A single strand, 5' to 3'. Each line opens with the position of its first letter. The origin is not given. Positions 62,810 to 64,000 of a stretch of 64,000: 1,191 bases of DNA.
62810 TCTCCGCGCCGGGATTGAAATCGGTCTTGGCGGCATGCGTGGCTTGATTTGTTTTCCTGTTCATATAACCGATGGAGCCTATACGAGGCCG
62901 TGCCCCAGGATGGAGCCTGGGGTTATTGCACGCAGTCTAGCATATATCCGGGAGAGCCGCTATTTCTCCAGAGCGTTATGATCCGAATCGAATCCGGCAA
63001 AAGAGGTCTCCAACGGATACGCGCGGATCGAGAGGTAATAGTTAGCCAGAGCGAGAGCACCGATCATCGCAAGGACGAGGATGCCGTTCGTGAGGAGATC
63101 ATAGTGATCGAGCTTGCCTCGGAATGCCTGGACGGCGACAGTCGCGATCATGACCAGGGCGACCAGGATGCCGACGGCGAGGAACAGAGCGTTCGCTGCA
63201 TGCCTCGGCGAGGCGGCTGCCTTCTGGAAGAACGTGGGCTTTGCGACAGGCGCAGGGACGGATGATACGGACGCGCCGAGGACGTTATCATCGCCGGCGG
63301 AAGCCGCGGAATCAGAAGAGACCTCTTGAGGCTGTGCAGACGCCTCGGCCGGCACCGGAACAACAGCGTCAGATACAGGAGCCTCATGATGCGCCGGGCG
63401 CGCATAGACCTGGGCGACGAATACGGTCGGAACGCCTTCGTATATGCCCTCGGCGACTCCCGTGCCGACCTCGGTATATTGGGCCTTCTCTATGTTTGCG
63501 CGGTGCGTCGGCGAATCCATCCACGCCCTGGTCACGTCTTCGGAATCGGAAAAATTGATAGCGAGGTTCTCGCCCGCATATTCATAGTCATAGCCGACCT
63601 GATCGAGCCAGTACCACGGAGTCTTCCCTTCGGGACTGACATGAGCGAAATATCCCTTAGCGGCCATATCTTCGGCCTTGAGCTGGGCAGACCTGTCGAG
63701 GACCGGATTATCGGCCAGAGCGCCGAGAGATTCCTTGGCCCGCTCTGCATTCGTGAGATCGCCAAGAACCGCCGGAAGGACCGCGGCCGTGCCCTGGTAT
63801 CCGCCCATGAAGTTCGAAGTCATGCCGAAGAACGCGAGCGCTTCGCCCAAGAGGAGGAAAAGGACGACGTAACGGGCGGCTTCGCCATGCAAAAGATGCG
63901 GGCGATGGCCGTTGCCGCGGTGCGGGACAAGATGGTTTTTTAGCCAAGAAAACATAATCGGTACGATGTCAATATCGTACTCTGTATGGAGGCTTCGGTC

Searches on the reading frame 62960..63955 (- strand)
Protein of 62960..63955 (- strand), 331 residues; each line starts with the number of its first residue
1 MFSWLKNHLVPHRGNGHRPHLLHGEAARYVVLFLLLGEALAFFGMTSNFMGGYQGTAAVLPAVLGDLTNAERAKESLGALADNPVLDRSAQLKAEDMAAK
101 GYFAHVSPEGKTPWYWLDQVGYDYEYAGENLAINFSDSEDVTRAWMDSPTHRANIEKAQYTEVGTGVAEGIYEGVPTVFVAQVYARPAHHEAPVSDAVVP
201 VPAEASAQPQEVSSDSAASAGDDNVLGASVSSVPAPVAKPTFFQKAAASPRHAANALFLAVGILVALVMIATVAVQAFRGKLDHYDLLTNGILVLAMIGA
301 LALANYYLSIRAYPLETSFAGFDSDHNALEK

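Call 36: find_encoding_contigs(protein=window:62960-63955:-, flank=10000, max_places=5)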
Protein window:62960-63955:- (331 aa): no gene with exactly this product is on record in the collection.
